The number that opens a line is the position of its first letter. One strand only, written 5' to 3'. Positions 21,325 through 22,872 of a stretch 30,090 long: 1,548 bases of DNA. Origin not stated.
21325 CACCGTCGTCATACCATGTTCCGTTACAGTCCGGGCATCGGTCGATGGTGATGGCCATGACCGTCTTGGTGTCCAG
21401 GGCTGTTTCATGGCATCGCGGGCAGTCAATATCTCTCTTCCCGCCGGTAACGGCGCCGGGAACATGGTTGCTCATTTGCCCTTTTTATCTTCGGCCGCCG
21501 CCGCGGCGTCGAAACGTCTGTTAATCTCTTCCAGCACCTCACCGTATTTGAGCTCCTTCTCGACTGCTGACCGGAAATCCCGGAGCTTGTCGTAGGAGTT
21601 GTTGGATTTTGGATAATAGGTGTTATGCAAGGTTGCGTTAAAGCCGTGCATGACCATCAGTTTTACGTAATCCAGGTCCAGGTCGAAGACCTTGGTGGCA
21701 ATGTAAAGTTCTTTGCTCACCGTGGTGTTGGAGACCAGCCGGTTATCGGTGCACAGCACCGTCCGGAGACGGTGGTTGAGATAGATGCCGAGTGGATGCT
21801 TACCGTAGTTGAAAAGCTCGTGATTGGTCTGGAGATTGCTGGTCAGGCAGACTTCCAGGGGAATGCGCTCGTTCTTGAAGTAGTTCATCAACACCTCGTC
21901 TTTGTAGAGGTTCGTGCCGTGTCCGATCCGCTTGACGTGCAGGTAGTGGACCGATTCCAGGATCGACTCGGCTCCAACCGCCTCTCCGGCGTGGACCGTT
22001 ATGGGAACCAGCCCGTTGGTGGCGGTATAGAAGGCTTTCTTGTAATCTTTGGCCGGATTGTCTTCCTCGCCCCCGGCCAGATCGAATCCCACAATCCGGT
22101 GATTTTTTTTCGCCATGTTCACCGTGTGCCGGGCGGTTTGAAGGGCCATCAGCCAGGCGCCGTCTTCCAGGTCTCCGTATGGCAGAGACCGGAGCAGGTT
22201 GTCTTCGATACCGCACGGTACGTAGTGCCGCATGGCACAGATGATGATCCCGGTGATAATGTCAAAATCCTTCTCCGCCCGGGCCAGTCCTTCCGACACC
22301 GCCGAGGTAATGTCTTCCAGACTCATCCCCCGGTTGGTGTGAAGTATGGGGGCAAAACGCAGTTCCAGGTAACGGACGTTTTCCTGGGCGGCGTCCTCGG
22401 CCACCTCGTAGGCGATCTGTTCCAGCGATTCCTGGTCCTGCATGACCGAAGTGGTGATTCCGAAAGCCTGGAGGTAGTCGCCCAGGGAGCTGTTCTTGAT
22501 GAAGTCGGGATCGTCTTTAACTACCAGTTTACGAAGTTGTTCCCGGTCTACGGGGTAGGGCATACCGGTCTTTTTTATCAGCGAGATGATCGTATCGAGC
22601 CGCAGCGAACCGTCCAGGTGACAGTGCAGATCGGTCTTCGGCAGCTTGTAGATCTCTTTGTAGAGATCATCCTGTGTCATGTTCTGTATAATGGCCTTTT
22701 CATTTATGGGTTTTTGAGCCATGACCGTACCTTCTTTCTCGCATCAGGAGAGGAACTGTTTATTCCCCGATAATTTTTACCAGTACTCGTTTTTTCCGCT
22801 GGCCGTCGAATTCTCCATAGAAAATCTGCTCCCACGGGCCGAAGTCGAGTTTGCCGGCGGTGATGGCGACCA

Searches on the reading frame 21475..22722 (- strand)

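Call 20: search_protein_families(library=pfam, proteins=[window:21475-22722:-], max_evalue=0.001)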
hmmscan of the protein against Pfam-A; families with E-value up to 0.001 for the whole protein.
window:21475-22722:- (416 aa): 2 families
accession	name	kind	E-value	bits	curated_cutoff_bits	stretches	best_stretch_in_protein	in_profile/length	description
PF00962.28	A_deaminase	-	1.7e-65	221.7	27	2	196-352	141-301/330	Adenosine deaminase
PF19326.5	AMP_deaminase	-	2.6e-06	26.6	27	1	242-348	455-559/630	AMP deaminase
